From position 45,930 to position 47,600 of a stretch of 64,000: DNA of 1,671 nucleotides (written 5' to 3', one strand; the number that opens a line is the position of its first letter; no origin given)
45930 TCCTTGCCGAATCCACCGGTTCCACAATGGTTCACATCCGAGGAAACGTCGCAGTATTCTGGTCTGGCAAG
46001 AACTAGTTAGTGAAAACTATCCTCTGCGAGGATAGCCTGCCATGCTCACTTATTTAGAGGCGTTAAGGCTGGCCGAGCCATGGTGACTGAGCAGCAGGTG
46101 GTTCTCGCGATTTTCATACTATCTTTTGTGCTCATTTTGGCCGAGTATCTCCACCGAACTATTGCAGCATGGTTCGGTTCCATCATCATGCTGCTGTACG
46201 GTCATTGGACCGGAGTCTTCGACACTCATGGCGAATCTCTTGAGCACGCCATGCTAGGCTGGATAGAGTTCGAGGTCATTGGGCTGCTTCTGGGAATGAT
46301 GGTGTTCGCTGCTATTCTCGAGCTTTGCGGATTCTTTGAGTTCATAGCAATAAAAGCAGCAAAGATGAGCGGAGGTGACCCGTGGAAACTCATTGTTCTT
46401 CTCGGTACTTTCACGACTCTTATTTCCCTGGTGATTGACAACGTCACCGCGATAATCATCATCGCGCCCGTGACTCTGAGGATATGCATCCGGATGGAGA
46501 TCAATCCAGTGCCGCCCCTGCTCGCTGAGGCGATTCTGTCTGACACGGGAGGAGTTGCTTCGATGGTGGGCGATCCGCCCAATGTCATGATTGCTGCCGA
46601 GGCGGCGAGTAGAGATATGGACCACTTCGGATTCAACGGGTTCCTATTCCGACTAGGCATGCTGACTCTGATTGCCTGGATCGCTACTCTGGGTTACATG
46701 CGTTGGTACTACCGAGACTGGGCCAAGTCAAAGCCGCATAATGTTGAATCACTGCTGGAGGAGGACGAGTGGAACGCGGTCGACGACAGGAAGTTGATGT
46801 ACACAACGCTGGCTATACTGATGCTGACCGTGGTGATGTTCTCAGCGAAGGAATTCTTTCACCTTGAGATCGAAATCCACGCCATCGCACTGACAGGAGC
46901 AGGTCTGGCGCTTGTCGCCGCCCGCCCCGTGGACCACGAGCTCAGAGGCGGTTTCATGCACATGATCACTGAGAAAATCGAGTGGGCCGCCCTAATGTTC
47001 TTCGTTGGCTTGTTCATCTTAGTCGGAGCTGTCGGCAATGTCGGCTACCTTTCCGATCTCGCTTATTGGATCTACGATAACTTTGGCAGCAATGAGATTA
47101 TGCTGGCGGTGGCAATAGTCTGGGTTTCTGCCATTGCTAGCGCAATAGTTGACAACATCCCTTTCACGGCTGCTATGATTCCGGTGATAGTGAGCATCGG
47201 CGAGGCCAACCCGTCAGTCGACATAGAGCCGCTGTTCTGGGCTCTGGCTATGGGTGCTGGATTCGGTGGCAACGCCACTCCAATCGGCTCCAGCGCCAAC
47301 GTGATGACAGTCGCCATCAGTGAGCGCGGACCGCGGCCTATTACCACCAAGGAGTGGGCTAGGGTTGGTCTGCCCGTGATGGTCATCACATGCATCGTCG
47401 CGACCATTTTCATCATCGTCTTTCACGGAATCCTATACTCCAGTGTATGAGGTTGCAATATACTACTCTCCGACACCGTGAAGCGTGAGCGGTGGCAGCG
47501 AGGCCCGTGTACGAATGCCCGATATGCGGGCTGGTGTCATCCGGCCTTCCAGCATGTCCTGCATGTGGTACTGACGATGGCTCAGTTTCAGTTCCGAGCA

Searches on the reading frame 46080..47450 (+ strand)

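Call 45: search_protein_families(library=pfam, proteins=[window:46080-47450:+], max_evalue=0.001)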
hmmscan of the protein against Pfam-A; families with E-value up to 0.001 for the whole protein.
window:46080-47450:+ (456 aa): 3 families
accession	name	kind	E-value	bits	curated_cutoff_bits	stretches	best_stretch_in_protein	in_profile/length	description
PF03600.22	CitMHS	-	7.5e-70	236.1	31.9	2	16-392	1-336/336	Citrate transporter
PF02040.21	ArsB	-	6.7e-16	59.1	22.2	1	10-440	2-414/423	Arsenical pump membrane protein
PF00939.25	Na_sulph_symp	-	9.8e-10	38.4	27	1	249-452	278-469/472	Sodium:sulfate symporter transmembrane region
